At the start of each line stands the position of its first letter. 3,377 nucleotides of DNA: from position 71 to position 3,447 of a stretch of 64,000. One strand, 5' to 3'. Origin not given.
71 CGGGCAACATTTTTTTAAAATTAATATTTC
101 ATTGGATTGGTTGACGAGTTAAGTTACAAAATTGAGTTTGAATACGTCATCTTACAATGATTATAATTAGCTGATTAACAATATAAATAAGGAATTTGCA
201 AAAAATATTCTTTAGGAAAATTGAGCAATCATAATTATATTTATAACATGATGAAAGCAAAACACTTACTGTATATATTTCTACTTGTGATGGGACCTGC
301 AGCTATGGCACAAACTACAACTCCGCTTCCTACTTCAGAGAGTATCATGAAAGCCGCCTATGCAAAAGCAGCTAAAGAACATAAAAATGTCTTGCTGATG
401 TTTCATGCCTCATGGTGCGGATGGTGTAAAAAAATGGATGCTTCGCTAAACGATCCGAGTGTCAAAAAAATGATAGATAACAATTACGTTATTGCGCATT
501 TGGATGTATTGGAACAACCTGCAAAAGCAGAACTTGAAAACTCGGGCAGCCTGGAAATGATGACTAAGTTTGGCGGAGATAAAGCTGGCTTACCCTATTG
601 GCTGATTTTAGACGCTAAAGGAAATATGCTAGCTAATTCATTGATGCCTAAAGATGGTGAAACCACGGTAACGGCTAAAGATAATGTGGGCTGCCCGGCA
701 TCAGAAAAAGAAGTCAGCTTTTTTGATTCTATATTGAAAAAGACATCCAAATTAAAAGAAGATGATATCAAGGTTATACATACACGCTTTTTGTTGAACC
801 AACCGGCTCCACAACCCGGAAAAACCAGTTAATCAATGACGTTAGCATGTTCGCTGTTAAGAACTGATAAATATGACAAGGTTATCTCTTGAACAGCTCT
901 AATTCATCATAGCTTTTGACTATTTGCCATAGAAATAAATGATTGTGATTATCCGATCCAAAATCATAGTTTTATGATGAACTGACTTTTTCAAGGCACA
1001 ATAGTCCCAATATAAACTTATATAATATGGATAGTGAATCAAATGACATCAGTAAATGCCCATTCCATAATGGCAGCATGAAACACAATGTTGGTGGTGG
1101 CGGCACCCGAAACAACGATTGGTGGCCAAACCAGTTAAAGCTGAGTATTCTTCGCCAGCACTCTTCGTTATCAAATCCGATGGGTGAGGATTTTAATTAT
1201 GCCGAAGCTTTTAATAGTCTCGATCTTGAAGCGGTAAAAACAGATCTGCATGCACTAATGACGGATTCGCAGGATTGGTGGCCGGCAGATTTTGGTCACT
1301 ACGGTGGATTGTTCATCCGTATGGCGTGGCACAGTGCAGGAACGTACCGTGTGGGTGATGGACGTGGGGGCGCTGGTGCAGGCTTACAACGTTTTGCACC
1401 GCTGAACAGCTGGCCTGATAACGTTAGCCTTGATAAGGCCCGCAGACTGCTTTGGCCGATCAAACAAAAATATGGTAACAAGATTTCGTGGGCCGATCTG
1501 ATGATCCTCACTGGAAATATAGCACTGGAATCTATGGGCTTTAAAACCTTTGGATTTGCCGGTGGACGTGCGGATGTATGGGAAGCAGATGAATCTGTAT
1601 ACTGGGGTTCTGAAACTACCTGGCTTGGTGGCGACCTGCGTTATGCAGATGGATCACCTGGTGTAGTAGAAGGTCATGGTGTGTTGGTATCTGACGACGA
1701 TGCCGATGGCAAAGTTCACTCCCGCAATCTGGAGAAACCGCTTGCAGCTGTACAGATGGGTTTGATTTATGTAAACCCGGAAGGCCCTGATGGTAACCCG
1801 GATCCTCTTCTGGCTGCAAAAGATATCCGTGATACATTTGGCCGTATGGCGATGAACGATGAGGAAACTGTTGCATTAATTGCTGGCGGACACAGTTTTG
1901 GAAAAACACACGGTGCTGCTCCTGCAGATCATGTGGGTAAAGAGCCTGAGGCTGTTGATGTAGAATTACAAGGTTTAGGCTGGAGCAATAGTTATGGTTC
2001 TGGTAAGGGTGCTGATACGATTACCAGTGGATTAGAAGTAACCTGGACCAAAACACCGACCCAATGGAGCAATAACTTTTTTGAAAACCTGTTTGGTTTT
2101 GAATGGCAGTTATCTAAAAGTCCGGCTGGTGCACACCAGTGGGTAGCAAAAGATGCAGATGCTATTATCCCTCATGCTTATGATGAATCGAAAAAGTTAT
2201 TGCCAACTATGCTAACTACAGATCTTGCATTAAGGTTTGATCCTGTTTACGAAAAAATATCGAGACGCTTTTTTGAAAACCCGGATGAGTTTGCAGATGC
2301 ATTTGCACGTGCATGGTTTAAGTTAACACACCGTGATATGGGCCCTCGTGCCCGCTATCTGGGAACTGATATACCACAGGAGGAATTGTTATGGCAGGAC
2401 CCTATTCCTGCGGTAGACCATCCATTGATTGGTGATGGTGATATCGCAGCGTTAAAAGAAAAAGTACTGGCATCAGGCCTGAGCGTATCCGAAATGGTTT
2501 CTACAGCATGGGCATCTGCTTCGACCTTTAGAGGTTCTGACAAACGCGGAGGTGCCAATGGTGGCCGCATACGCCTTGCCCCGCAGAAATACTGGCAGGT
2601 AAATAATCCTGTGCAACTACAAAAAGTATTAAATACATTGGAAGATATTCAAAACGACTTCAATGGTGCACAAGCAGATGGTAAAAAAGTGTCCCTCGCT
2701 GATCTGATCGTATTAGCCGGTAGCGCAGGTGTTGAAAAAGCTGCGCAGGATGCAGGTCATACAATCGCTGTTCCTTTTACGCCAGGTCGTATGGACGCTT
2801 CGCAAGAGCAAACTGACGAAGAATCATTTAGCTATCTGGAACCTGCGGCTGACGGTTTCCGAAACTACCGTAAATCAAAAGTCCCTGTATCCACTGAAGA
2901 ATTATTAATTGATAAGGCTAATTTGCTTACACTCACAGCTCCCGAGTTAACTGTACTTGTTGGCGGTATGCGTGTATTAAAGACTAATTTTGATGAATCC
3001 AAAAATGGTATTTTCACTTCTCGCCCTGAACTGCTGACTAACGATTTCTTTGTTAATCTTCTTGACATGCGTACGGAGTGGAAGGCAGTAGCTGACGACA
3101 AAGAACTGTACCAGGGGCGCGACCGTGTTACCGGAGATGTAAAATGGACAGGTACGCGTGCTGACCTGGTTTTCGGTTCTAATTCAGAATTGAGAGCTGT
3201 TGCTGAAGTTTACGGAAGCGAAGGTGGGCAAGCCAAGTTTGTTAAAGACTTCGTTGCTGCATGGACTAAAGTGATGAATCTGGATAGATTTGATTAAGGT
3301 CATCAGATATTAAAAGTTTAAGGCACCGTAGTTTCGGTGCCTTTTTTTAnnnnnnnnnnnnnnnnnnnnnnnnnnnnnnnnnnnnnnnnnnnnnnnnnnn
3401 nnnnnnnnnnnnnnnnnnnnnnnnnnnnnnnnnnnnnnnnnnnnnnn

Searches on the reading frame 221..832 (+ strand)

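Call 13: search_protein_families(library=pfam, proteins=[window:221-832:+], max_evalue=0.001)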
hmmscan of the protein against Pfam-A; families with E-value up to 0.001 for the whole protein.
window:221-832:+ (203 aa): 4 families
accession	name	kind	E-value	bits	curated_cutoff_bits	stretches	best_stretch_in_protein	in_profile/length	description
PF13899.12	Thioredoxin_7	-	6.2e-11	42.7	27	1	44-107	7-61/83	Thioredoxin-like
PF13098.12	Thioredoxin_2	-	2.3e-08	34.7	27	1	50-138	1-89/104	Thioredoxin-like domain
PF03190.21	Thioredox_DsbH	-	3.2e-08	34.2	27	1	43-145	26-125/163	Protein of unknown function, DUF255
PF00085.26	Thioredoxin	-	5.3e-08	33.3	23.5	1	44-103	7-65/103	Thioredoxin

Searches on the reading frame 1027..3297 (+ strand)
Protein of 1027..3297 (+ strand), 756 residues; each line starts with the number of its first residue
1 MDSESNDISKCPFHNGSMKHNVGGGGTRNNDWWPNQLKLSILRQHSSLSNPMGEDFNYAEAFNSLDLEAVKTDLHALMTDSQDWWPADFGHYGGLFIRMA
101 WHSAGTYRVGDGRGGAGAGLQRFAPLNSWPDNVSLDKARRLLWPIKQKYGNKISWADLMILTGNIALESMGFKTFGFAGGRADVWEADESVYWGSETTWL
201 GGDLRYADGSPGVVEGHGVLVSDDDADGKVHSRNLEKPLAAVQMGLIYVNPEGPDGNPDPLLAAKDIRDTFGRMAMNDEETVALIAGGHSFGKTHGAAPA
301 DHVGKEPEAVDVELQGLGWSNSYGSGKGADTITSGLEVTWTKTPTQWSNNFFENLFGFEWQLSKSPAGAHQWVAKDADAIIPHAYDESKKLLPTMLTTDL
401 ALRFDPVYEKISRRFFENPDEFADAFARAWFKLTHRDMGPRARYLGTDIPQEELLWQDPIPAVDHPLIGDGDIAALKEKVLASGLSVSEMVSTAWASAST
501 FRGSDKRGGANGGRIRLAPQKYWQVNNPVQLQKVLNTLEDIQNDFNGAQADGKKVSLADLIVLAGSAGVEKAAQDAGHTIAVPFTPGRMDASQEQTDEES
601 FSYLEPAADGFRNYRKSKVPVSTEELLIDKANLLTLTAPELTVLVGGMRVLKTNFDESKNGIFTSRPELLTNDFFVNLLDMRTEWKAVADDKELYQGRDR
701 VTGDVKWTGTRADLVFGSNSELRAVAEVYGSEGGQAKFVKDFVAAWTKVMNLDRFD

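Call 13: search_protein_families(library=pfam, proteins=[window:1027-3297:+], max_evalue=0.001)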
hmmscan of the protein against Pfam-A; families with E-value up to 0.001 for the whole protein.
window:1027-3297:+ (756 aa): 1 family
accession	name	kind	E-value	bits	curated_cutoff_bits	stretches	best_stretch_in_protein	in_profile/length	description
PF00141.28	peroxidase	-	8.2e-70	235.7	27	2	89-417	12-236/237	Peroxidase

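Call 32: find_related_loci(query=window:1027-3297:+, collection=genome_contigs, flank=3000)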
Query window:1027-3297:+ (756 aa) in genome_contigs; peptide patterns used: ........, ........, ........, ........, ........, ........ (x = any residue, [..] = any of these).
600 stretches matched a pattern (row limit reached: there are more); 600 encode a relative of the query (tblastn E <= 1e-3); the best 80 are kept; 80 distinct loci.
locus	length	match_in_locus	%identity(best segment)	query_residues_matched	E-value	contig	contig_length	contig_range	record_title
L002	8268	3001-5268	84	1-756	0e+0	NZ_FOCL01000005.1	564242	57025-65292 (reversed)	Mucilaginibacter gossypiicola strain Gh-48, whole genome shotgun sequence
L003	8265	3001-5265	86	1-756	0e+0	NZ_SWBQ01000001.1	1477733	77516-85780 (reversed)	Pedobacter frigoris strain RP-3-15 contig1, whole genome shotgun sequence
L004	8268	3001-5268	79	1-756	0e+0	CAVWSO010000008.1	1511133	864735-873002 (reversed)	MAG: uncultured Sphingobacteriaceae bacterium isolate MFD04967.bin.2.65 genome assembly, contig: contig_6167, whole geno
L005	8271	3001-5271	79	1-756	0e+0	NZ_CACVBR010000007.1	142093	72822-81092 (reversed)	Chryseobacterium potabilaquae strain CECT 9293 isolate 130820 UF 26, whole genome shotgun sequence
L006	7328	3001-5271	79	1-756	0e+0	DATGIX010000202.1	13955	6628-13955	MAG TPA_asm: Puia sp. isolate SMAG_U9818 k141_911884, whole genome shotgun sequence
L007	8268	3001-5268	76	1-756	0e+0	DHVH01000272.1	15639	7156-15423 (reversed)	MAG TPA_asm: Marinilabiliaceae bacterium UBA5213 UBA5213_contig_51574, whole genome shotgun sequence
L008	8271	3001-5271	79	1-756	0e+0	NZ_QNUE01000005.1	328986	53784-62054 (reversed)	Chryseobacterium flavum strain KCTC 12877 CONTIG05, whole genome shotgun sequence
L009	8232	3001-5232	75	9-756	0e+0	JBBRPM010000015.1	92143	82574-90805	MAG: Chthoniobacterales bacterium isolate La1_metabat2.440 LA1C_B2.440_k141_3613807L_92143_cov_21.0691, whole genome sho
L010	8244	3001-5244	76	9-756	0e+0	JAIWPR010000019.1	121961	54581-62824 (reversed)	Luteimonas sp. Y-2-2-4F Scaffold9_1, whole genome shotgun sequence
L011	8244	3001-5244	74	9-756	0e+0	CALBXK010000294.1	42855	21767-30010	MAG TPA_asm: uncultured Spartobacteria bacterium isolate ERR2206771_bin.61_CONCOCT_v1.1_MAG genome assembly, contig: ERZ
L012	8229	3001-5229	75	10-756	0e+0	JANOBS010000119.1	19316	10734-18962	MAG: Luteolibacter sp. isolate VAR_18_concoct_217_sub VAR_18_k141_477345, whole genome shotgun sequence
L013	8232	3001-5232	74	9-756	0e+0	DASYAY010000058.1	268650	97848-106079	MAG TPA_asm: Chthoniobacter sp. isolate SMAG_U4893 k141_1756970, whole genome shotgun sequence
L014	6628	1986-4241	75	2-756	0e+0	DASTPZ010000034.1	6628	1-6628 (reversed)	MAG TPA_asm: Flavisolibacter sp. isolate SMAG_U2210 k141_17942, whole genome shotgun sequence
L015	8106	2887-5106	75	9-756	0e+0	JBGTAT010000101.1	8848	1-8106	MAG: Terrimicrobiaceae bacterium isolate JTS-AC8 k141_2155761, whole genome shotgun sequence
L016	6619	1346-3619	73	1-756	0e+0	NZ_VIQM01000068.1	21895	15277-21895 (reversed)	Sphingobacterium cavernae strain 5.0403-2 NODE_52, whole genome shotgun sequence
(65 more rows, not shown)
